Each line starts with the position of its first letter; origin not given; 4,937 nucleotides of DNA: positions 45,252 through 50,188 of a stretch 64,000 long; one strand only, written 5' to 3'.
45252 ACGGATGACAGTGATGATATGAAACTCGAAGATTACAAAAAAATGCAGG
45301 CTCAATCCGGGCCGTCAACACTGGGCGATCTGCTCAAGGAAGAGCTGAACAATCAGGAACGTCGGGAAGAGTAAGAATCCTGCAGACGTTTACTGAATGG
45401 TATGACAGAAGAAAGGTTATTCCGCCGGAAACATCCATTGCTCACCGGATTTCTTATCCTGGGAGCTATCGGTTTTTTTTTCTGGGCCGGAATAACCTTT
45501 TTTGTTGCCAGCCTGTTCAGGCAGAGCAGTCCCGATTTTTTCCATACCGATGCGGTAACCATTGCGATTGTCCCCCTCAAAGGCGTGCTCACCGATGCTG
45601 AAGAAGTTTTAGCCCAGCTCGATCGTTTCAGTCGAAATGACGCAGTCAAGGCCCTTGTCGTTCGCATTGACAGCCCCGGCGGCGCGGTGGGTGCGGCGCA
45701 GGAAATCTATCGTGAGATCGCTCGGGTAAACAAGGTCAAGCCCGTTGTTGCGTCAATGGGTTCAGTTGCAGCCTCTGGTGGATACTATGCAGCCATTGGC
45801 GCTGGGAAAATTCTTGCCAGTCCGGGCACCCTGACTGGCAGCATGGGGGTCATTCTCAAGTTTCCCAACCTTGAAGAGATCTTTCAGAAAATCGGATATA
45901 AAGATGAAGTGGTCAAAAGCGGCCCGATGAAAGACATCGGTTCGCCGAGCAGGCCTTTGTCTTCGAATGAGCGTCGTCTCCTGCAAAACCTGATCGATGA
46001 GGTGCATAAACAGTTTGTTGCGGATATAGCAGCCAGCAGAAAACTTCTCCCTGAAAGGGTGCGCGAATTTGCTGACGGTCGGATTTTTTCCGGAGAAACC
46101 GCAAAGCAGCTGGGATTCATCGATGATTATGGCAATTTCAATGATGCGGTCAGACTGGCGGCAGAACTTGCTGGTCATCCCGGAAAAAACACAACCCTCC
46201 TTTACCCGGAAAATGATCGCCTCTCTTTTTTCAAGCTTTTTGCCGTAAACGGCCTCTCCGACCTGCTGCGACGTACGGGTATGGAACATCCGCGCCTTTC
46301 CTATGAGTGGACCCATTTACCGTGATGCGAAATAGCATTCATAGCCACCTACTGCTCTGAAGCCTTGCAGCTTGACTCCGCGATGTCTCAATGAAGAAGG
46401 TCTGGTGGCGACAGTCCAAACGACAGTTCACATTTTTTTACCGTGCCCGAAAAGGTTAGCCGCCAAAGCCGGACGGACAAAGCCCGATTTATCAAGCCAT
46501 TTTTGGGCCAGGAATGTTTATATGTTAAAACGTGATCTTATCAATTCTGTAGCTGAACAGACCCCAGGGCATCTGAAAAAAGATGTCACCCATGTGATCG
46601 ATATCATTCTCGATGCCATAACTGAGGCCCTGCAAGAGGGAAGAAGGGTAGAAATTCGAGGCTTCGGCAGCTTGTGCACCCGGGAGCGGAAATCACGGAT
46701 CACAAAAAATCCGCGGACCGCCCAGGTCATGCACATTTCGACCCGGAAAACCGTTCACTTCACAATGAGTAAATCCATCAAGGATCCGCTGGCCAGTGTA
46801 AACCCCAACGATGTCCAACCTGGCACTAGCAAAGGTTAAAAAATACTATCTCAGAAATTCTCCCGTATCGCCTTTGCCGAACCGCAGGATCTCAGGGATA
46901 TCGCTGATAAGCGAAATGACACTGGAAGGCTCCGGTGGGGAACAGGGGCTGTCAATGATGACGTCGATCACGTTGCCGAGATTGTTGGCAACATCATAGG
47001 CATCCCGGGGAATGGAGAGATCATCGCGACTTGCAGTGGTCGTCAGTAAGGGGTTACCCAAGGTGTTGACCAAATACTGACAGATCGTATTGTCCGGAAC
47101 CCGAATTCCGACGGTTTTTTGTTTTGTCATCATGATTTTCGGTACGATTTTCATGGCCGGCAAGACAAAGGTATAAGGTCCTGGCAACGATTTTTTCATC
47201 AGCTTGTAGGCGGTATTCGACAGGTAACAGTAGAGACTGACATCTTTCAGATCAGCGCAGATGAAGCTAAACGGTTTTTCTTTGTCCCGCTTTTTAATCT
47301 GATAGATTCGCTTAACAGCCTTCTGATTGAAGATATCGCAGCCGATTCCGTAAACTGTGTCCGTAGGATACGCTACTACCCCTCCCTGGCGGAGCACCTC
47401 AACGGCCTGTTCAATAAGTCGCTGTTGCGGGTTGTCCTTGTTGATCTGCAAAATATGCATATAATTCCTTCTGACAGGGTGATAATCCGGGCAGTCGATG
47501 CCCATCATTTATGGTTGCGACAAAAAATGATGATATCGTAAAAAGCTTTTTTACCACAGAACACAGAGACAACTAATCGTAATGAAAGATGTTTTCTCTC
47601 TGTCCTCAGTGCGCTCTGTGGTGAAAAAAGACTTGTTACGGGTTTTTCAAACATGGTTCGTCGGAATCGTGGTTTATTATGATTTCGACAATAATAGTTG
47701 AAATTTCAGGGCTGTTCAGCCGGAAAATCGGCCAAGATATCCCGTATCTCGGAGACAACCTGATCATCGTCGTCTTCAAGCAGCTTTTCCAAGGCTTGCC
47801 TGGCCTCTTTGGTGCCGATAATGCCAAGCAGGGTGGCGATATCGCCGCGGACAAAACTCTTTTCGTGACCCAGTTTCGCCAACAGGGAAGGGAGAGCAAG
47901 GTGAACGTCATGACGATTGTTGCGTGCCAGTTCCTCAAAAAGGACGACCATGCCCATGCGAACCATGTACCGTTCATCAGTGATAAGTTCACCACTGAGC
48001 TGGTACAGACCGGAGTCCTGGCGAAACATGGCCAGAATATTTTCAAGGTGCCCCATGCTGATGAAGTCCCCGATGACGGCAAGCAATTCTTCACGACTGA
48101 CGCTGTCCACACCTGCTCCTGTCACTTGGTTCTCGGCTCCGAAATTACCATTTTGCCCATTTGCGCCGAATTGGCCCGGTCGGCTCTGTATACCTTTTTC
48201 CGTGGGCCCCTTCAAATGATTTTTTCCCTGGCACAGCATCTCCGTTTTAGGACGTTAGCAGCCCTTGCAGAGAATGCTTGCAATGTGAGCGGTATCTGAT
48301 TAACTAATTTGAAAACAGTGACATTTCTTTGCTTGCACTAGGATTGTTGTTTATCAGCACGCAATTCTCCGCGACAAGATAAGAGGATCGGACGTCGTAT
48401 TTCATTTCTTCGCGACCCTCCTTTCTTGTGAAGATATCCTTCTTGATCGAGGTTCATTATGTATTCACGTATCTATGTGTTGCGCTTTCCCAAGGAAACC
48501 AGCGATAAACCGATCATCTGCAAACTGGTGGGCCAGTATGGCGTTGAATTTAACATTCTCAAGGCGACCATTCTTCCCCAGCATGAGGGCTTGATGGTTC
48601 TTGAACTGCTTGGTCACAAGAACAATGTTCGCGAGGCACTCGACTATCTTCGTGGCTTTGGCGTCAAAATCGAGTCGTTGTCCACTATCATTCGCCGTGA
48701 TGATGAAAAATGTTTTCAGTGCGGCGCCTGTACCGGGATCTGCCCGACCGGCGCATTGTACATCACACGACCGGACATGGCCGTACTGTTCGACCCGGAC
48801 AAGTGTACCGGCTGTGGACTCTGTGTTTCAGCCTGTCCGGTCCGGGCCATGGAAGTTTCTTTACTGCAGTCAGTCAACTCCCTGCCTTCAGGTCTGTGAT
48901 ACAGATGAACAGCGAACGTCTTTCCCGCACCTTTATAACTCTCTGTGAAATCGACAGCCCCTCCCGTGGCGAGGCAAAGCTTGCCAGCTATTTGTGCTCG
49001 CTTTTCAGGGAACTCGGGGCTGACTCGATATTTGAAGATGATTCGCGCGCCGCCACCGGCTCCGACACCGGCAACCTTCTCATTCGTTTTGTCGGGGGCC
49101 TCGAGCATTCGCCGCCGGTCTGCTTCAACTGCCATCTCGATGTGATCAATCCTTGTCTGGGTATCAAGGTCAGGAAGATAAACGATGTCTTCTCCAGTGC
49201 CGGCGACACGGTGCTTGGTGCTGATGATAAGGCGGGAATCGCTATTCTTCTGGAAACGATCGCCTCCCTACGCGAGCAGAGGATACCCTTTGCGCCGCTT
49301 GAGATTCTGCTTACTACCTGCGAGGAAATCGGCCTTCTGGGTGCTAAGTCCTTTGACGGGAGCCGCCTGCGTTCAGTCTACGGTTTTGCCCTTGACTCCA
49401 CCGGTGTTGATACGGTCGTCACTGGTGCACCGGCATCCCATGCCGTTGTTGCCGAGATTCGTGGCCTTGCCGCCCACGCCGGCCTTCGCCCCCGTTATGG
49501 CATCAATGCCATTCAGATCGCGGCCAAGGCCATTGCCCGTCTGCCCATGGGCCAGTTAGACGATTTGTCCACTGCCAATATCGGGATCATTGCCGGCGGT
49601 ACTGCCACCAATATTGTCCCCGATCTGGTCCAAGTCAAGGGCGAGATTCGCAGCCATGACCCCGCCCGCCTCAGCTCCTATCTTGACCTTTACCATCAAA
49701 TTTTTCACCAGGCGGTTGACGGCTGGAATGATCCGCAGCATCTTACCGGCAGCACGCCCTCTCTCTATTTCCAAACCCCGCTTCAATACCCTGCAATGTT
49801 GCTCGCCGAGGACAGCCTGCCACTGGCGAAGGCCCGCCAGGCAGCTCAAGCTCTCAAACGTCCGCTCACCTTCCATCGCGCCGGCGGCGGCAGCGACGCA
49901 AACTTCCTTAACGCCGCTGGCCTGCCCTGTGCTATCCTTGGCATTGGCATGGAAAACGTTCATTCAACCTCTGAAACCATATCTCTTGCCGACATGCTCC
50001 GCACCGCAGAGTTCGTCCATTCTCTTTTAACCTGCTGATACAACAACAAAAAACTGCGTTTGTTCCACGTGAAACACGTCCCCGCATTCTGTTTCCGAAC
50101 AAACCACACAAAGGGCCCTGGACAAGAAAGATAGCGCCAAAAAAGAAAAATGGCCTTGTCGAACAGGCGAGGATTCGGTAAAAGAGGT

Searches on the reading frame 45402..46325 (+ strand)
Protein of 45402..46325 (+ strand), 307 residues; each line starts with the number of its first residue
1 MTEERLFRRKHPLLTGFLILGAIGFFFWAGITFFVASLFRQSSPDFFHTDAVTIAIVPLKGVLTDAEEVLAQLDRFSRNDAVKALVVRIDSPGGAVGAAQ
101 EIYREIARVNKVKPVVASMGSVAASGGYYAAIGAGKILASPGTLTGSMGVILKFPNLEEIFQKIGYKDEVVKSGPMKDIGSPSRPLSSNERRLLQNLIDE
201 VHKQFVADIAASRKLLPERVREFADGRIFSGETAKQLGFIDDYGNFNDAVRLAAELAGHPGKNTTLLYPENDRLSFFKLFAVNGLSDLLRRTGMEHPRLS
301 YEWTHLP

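Call 75: search_protein_families(library=pfam, proteins=[window:45402-46325:+], max_evalue=0.0001)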
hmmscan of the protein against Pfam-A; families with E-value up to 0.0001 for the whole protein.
window:45402-46325:+ (307 aa): 3 families
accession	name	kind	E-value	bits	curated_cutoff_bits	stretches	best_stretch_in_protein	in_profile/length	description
PF01343.23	Peptidase_S49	-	1.4e-46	158.7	24.9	1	109-257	3-151/154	Peptidase family S49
PF25145.1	NfeD1b_N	-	1.2e-07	32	40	1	78-151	27-98/189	NfeD1b, N-terminal domain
PF00574.28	CLP_protease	-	2.3e-06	28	20.2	1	65-133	29-96/182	Clp protease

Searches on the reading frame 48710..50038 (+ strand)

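Call 75: search_protein_families(library=pfam, proteins=[window:48710-50038:+], max_evalue=0.0001)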
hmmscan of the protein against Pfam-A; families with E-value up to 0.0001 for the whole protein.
window:48710-50038:+ (442 aa): 4 families
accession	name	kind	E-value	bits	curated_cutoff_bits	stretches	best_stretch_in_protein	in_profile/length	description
PF01546.33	Peptidase_M20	-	1.6e-13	51.4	24.6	1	171-440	34-204/206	Peptidase family M20/M25/M40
PF05343.19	Peptidase_M42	-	1.8e-13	50.7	23.2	1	172-233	134-193/292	M42 glutamyl aminopeptidase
PF07687.19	M20_dimer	-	2.6e-13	50.3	21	1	247-332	10-99/107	Peptidase dimerisation domain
PF04389.22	Peptidase_M28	-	8.2e-08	32.6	21.3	1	130-232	9-96/193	Peptidase family M28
